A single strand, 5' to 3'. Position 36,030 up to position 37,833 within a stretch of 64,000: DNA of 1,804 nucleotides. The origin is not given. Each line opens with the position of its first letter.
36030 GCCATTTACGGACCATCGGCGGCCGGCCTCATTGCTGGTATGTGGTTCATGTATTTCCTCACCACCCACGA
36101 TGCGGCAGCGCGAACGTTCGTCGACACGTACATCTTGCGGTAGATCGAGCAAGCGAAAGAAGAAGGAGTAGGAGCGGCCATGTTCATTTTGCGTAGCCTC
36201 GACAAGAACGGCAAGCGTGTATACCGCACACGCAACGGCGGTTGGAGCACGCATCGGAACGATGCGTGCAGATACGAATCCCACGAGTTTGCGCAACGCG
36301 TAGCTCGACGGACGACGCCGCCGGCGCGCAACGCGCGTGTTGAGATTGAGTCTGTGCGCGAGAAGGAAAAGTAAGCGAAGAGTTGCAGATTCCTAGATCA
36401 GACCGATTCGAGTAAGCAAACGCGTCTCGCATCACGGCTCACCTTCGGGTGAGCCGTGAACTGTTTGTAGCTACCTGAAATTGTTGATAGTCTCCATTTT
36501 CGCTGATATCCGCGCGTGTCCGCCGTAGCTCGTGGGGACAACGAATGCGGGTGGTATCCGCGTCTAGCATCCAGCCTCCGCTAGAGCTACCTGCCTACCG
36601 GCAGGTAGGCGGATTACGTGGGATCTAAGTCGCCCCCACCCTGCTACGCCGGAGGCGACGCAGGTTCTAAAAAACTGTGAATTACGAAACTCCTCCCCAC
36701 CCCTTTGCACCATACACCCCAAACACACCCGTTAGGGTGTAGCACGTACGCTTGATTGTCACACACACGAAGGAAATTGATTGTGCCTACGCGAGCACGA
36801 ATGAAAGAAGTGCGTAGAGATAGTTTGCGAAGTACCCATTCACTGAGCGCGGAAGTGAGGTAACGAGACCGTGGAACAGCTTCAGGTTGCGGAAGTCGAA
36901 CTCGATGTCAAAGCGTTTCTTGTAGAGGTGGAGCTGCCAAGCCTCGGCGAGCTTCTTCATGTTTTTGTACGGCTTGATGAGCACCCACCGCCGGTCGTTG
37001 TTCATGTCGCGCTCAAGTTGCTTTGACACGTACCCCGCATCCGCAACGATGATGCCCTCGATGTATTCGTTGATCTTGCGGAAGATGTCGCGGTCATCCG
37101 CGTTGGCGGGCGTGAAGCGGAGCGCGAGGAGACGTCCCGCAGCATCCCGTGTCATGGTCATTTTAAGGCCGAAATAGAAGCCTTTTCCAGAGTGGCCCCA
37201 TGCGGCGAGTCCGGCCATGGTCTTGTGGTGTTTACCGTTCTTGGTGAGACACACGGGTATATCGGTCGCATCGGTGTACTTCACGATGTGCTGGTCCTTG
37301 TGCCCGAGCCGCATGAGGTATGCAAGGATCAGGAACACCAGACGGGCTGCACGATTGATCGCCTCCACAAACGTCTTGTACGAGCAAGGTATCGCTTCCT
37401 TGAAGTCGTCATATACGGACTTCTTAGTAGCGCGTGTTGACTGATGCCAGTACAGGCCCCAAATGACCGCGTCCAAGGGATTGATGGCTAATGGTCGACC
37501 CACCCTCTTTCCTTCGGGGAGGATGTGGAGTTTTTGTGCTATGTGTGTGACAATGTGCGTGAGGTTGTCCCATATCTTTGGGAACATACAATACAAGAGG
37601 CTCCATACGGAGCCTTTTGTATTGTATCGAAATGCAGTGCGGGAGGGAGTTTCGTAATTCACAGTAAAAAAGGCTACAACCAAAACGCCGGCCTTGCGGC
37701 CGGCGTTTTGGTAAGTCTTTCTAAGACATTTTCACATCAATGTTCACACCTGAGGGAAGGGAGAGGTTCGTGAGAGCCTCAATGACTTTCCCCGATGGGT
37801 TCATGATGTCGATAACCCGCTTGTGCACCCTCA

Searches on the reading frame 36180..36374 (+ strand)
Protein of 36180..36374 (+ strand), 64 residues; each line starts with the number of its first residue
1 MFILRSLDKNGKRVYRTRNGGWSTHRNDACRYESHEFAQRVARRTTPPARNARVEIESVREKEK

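Call 67: search_protein_families(library=pfam, proteins=[window:36180-36374:+], max_evalue=0.01)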
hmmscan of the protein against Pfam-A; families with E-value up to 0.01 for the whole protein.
window:36180-36374:+ (64 aa): 1 family
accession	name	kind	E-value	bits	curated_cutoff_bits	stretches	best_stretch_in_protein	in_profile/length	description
PF11011.13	DUF2849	-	0.0013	19.8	22.5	1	10-54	10-55/86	Protein of unknown function (DUF2849)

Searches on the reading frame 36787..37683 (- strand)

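Call 67: search_protein_families(library=pfam, proteins=[window:36787-37683:-], max_evalue=0.01)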
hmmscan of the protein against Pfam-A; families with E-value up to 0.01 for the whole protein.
window:36787-37683:- (298 aa): 2 families
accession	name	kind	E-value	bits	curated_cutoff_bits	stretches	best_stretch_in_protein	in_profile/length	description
PF13612.12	DDE_Tnp_1_3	-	5.9e-25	88.5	27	1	134-270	7-144/155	Transposase DDE domain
PF01609.27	DDE_Tnp_1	-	4.2e-12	46.7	23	1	137-273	9-177/200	Transposase DDE domain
